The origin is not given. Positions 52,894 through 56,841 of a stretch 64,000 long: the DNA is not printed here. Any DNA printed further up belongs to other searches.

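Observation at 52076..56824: Orphan pilin cassette headed by a 1215-aa pilin-like giant, with no assembly machinery nearby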

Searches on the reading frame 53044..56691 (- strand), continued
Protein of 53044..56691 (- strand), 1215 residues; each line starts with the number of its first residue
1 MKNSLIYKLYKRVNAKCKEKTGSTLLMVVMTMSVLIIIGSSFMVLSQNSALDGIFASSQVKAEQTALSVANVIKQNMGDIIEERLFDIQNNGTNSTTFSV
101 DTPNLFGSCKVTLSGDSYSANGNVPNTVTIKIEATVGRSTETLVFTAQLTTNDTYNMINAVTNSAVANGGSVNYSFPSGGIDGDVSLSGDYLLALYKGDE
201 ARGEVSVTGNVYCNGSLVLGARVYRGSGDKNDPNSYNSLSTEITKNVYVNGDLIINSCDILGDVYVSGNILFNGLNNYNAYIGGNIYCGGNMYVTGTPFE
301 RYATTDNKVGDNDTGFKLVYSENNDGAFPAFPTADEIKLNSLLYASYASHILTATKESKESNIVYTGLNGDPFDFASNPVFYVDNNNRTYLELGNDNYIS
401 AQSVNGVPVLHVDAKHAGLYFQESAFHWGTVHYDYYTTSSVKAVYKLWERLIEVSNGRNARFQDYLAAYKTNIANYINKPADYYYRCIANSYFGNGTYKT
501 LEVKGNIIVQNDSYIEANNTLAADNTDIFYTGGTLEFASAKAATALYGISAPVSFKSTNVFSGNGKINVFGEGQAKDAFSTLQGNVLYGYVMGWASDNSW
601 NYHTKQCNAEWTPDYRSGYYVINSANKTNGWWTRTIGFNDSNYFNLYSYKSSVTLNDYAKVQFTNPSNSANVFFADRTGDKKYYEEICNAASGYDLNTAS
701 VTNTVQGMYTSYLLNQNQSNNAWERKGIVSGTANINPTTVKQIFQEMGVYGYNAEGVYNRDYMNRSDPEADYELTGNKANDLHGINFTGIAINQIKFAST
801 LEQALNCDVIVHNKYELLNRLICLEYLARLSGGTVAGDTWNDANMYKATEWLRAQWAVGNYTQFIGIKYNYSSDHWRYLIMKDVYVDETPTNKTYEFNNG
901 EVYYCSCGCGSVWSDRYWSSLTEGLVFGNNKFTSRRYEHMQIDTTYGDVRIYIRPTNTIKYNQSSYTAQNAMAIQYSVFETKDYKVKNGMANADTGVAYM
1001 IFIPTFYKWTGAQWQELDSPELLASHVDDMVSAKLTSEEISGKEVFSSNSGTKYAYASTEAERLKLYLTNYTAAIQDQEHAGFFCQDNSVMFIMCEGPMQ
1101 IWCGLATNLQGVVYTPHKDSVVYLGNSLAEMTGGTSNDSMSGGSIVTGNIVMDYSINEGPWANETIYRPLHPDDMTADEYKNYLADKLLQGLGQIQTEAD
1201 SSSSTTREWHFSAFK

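Call 29: predict_structure(alignment_id=A2)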
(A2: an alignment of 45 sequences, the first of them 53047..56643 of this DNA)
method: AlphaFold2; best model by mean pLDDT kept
length: 1199 residues; sequences in the alignment: 45
mean_pLDDT: 52.4   pTM: 0.50
mean pLDDT of the five models: 52.4, 50.7, 49.1, 47.5, 42.6
residues with pLDDT >= 90: 7; 70-90: 264; 50-70: 347; < 50: 581
segments of 3 or more residues with pLDDT < 50: 1-38, 103-107, 134-163, 182-187, 293-297, 332-464, 473-482, 508-510, 556-677, 687-689, 699-709, 713-717, 737-779, 814-823, 874-887, 895-909, 912-919, 941-955, 970-979, 1055-1062, 1116-1133, 1137-1166, 1168-1192
pLDDT, mean of each block of 10 residues (from residue 1): 30 41 38 42 71 67 63 65 70 78 50 80 77 42 31 33 52 64 52 65 79 67 79 80 85 78 76 83 80 52 70 75 67 35 29 32 27 25 30 34 27 28 36 45 42 38 48 44 68 82 52 74 58 51 62 46 25 36 38 35 38 31 33 30 26 27 31 48 57 52 45 51 71 51 32 27 32 34 75 69 60 45 52 60 56 55 74 45 44 47 42 45 68 72 32 47 63 39 77 87 77 76 76 85 68 46 54 64 66 57 58 43 35 46 39 39 45 40 28 53
secondary structure, 60 per line:
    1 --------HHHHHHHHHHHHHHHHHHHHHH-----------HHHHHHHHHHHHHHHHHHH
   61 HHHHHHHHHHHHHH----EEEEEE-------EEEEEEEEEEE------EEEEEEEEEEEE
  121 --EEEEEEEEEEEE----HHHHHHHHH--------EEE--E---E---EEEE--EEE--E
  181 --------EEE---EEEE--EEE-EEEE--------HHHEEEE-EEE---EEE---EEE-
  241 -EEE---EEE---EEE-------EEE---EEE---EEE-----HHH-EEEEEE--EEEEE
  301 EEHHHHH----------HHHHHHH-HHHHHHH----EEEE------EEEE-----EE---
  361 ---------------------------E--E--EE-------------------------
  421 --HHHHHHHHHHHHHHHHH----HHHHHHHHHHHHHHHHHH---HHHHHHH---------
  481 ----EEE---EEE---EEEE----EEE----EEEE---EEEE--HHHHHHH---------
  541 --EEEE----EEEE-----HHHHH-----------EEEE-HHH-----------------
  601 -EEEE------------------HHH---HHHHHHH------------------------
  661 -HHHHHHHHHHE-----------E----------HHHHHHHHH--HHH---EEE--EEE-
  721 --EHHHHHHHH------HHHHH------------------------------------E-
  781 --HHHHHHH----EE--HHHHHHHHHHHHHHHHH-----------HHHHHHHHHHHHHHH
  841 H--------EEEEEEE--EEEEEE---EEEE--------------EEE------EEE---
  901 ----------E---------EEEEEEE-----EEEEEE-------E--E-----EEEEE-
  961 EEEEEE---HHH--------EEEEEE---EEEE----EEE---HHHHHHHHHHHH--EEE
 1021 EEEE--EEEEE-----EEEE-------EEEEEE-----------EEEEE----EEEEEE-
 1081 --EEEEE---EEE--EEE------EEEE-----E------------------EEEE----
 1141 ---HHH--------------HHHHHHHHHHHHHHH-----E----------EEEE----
elements in order (helices of 4 or more, strands of 3 or more residues): H9-30 H42-74 E79-84 E92-102 E109-120 E123-134 H139-147 E156-158 E169-172 E175-177 E189-191 E195-198 E201-203 E205-208 E220-223 E225-227 E231-233 E237-239 E242-244 E248-250 E254-256 E264-266 E270-272 E276-278 E288-293 E296-302 H303-307 H318-324 H326-332 E337-340 E347-350 H423-439 H444-461 H465-471 E485-487 E491-493 E497-500 E505-507 E512-515 E519-522 H525-531 E543-546 E551-554 H560-564 E576-579 E602-605 H630-636 H662-671 H695-703 E712-714 E717-719 H724-731 H738-742 H783-789 H798-814 H826-841 E850-856 E859-864 E868-871 E886-888 E895-897 E921-927 E933-938 E955-959 E961-966 E981-986 E990-993 E998-1000 H1004-1015 E1018-1024 E1027-1031 E1037-1040 E1048-1053 E1065-1069 E1074-1079 E1083-1087 E1091-1093 E1096-1098 E1105-1108 E1133-1136 H1161-1175 E1192-1195

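Call 30: find_encoding_contigs(protein=P0047, flank=10000, max_places=2)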
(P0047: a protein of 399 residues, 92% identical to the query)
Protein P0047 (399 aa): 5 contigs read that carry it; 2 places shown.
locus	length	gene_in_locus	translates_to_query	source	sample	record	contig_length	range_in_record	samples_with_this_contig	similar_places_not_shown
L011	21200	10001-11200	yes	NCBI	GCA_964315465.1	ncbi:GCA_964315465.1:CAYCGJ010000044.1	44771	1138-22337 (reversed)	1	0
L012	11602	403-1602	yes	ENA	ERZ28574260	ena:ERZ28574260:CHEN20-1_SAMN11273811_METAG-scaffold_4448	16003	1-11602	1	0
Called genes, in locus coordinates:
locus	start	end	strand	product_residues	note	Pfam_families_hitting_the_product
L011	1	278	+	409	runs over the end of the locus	PF00154:RecA_N, PF08423:Rad51, PF06745:ATPase (weak), PF27531:MT3502_N (weak), PF21096:RecA_C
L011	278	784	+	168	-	PF21982:RecX_HTH1 (weak), PF02631:RecX_HTH2 (weak), PF21981:RecX_HTH3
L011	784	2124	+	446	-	PF00919:UPF0004, PF04055:Radical_SAM, PF18693:TRAM_2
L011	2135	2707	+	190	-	PF01066:CDP-OH_P_transf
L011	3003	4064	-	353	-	PF00069:Pkinase, PF03109:ABC1, PF07714:PK_Tyr_Ser-Thr, PF06293:Kdo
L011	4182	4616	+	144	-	-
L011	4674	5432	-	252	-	PF02463:SMC_N (faint), PF00005:ABC_tran, PF13304:AAA_21 (weak)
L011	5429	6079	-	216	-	PF00528:BPD_transp_1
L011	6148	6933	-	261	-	PF00497:SBP_bac_3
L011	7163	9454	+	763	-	PF00512:HisKA, PF02518:HATPase_c, PF00072:Response_reg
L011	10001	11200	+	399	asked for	PF28597:T2SSF_N (weak), PF00482:T2SSF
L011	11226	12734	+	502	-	PF11104:PilM_2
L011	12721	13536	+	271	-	-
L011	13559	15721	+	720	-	-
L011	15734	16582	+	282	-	PF07963:N_methyl (weak)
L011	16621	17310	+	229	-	PF07963:N_methyl (weak)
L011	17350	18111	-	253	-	PF06750:A24_N_bact, PF01478:Peptidase_A24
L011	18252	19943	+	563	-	PF05157:MshEN, PF00437:T2SSE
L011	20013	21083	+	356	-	PF00437:T2SSE, PF13191:AAA_16 (weak)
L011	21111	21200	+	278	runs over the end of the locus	PF00583:Acetyltransf_1, PF13673:Acetyltransf_10, PF13527:Acetyltransf_9 (faint), PF08445:FR47 (faint), PF13508:Acetyltransf_7, PF00583:Acetyltransf_1, PF13508:Acetyltransf_7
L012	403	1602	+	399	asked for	PF28597:T2SSF_N (weak), PF00482:T2SSF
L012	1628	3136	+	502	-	PF11104:PilM_2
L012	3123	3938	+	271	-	-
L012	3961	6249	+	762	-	-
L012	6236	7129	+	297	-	PF07963:N_methyl (weak)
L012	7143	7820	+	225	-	PF07963:N_methyl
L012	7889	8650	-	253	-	PF06750:A24_N_bact, PF01478:Peptidase_A24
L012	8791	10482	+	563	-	PF05157:MshEN, PF00437:T2SSE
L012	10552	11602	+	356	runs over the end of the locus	PF00437:T2SSE, PF13191:AAA_16 (faint)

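Call 33: fold_search(model_id=the predicted structure, library=pdb)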
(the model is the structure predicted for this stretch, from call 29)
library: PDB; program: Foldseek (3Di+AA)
matches with E <= 10: 238; with E <= 0.001: 2
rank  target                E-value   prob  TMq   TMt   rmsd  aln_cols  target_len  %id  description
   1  6qvi_C                6.9e-04  0.41  0.07  0.15  24.2       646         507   11  Crystal structure of competence-associated pilin ComZ from Thermus thermophilus (released 2019-05-29)
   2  6qvi_A                8.1e-04  0.33  0.07  0.14  24.4       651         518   11  Crystal structure of competence-associated pilin ComZ from Thermus thermophilus (released 2019-05-29)
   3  8j1g_B                3.3e-02  0.10  0.04  0.12  23.2       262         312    9  Structure of amino acid dehydrogenase in complex with NADPH (released 2023-08-16)
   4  8j1g_D                5.4e-02  0.08  0.04  0.12  22.5       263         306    9  Structure of amino acid dehydrogenase in complex with NADPH (released 2023-08-16)
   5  8j1c_D                9.0e-02  0.08  0.04  0.13  22.1       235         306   11  Structure of amino acid dehydrogenase in complex with NADP (released 2023-08-16)
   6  8j1g_A                1.3e-01  0.07  0.04  0.12  23.5       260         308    8  Structure of amino acid dehydrogenase in complex with NADPH (released 2023-08-16)
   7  8j1g_C                1.3e-01  0.06  0.04  0.13  22.4       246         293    9  Structure of amino acid dehydrogenase in complex with NADPH (released 2023-08-16)
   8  8j1c_B                1.9e-01  0.08  0.04  0.13  19.6       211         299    9  Structure of amino acid dehydrogenase in complex with NADP (released 2023-08-16)
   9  3cz8_A                2.1e-01  0.08  0.04  0.11  14.2       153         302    8  Crystal structure of putative sporulation-specific glycosylase ydhD from Bacillus subtilis (released 2008-05-27)
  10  3cz8_B                2.6e-01  0.06  0.05  0.12  15.7       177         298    8  Crystal structure of putative sporulation-specific glycosylase ydhD from Bacillus subtilis (released 2008-05-27)
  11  3hdj_A                2.6e-01  0.05  0.04  0.12  22.2       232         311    9  The crystal structure of probable ornithine cyclodeaminase from Bordetella pertussis Tohama I (released 2009-05-19)
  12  4s3k                  3.8e-01  0.06  0.04  0.08  15.2       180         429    8  Crystal structure of the Bacillus megaterium QM B1551 spore cortex-lytic enzyme SleL (released 2015-08-19)
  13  5dez_A                3.8e-01  0.06  0.04  0.08  17.6       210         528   10  Crystal structure of AcMNPV Chitinase A (released 2016-09-07)
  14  8j1c_C                4.5e-01  0.06  0.04  0.13  19.3       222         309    8  Structure of amino acid dehydrogenase in complex with NADP (released 2023-08-16)
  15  5gpr                  4.5e-01  0.06  0.05  0.08  16.6       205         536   12  Crystal structure of chitinase-h from Ostrinia furnacalis (released 2017-01-11)
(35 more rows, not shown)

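Call 66: find_encoding_contigs(protein=P0161, flank=10000, max_places=1)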
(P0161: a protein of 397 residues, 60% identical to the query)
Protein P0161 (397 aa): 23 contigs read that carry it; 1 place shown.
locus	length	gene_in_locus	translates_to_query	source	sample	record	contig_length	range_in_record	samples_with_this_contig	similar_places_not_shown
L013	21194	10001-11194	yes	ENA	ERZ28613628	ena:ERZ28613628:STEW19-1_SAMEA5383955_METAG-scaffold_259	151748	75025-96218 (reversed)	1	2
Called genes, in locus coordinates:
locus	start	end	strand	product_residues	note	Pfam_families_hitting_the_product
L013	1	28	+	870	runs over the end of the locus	PF00512:HisKA, PF02518:HATPase_c, PF00072:Response_reg, PF01627:Hpt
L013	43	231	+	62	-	-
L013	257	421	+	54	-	-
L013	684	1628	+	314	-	PF01108:Tissue_fac (faint), PF00041:fn3 (faint), PF16893:fn3_2 (faint)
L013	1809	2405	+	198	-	PF03729:DUF308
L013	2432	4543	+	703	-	PF03176:MMPL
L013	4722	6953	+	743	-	-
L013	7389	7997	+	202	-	PF02659:Mntp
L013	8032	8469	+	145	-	PF04892:VanZ-LLP1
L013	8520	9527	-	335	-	PF04041:Glyco_hydro_130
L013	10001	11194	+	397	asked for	PF00482:T2SSF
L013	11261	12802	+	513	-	-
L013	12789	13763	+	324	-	-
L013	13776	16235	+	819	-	-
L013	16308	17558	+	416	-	PF07963:N_methyl (weak)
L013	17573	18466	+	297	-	PF07963:N_methyl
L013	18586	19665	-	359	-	PF06750:A24_N_bact, PF01478:Peptidase_A24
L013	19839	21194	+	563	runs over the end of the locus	PF05157:MshEN, PF00437:T2SSE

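Call 92: search_protein_families(library=ncbifam, proteins=[L013:13776-16232:+, L011:13559-15718:+], max_evalue=1)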
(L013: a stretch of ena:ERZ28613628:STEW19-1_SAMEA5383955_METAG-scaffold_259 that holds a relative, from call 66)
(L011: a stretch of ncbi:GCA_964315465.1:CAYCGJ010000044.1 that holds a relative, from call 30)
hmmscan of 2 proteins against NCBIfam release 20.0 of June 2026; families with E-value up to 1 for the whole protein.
L013:13776-16232:+ (819 aa): 1 family
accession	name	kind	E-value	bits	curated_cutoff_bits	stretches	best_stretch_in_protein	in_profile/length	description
NF040610.1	F420_dehyd_FpoH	exception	0.22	10.8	475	1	14-65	84-133/339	F420H2 dehydrogenase subunit FpoH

L011:13559-15718:+ (720 aa): 3 families
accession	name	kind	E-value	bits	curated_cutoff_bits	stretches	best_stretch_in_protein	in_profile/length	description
NF037980.1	T2SS_GspK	equivalog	0.00063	19.4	130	1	10-71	2-63/307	type II secretion system minor pseudopilin GspK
NF006283.1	PRK08455.1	equivalog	0.082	12.5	187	1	7-54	13-61/182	flagellar basal body-associated protein FliL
TIGR02209.1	ftsL_broad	equivalog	0.27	11.2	42.45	1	14-56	8-50/85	cell division protein FtsL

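Call 93: search_protein_families(library=ncbifam, proteins=[L007:9869-10400:+, L008:7739-8200:+, L013:13776-14250:+], max_evalue=10)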
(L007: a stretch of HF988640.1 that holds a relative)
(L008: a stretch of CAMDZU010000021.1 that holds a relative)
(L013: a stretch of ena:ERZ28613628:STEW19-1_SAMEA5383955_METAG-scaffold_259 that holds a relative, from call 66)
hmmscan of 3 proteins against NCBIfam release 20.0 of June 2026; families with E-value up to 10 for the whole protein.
L007:9869-10400:+ (177 aa): 0 families

L008:7739-8200:+ (154 aa): 4 families
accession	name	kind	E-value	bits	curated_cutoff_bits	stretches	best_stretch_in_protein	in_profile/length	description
NF053699.1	bfi_fam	equivalog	6.1e-05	23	100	1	20-76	66-122/131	Bfi1 family immunity protein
NF037980.1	T2SS_GspK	equivalog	0.00069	19.2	130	1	10-63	2-55/307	type II secretion system minor pseudopilin GspK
TIGR02209.1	ftsL_broad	equivalog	0.018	14.9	42.45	1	14-57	8-51/85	cell division protein FtsL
NF006283.1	PRK08455.1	equivalog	0.063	12.9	187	1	7-56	13-63/182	flagellar basal body-associated protein FliL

L013:13776-14250:+ (158 aa): 5 families
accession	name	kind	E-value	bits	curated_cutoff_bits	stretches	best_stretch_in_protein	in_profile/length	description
NF051849.1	LCP_trans_Cps2A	equivalog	0.0031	16.7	650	1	5-121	59-172/477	LCP family glycopolymer transferase CpsA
NF040610.1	F420_dehyd_FpoH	exception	0.021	14.2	475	1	14-68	84-136/339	F420H2 dehydrogenase subunit FpoH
TIGR04080.1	rSAM_pep_cyc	equivalog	0.025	13.3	500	1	4-102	8-104/440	KxxxW cyclic peptide radical SAM maturase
NF004072.0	PRK05580.2-4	equivalog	0.08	11.2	1030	1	32-97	283-348/648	primosomal protein N'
TIGR04296.1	PEFG-CTERM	domain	0.32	10.7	25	1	17-40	5-28/30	PEFG-CTERM sorting domain-containing protein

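Call 99: find_related_loci(query=A2, collection=metagenome_contigs, flank=10000)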
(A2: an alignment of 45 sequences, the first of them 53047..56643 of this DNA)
Query A2 (1199 aa) in metagenome_contigs; peptide patterns used: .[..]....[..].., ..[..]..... (x = any residue, [..] = any of these).
411 stretches matched a pattern; 10 encode a relative of the query (tblastn E <= 1e-3); 9 distinct loci.
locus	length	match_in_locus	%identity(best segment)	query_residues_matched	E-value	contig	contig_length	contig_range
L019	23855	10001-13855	29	4-1145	1e-60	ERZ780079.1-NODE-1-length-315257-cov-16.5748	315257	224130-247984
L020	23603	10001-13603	33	4-1145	7e-59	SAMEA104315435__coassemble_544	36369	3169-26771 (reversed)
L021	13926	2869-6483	40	4-1145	9e-56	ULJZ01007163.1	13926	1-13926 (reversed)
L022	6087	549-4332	39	4-1135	2e-52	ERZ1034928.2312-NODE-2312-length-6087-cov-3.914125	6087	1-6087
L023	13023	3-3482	38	43-1145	1e-41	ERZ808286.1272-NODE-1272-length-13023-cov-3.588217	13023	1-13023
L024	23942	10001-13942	39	4-1145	2e-52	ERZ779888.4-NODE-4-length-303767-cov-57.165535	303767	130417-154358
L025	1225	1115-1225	68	6-42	1e-8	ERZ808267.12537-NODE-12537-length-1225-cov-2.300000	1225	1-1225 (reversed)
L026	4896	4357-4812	28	188-306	9e-6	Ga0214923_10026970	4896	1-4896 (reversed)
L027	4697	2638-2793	40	230-280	2e-5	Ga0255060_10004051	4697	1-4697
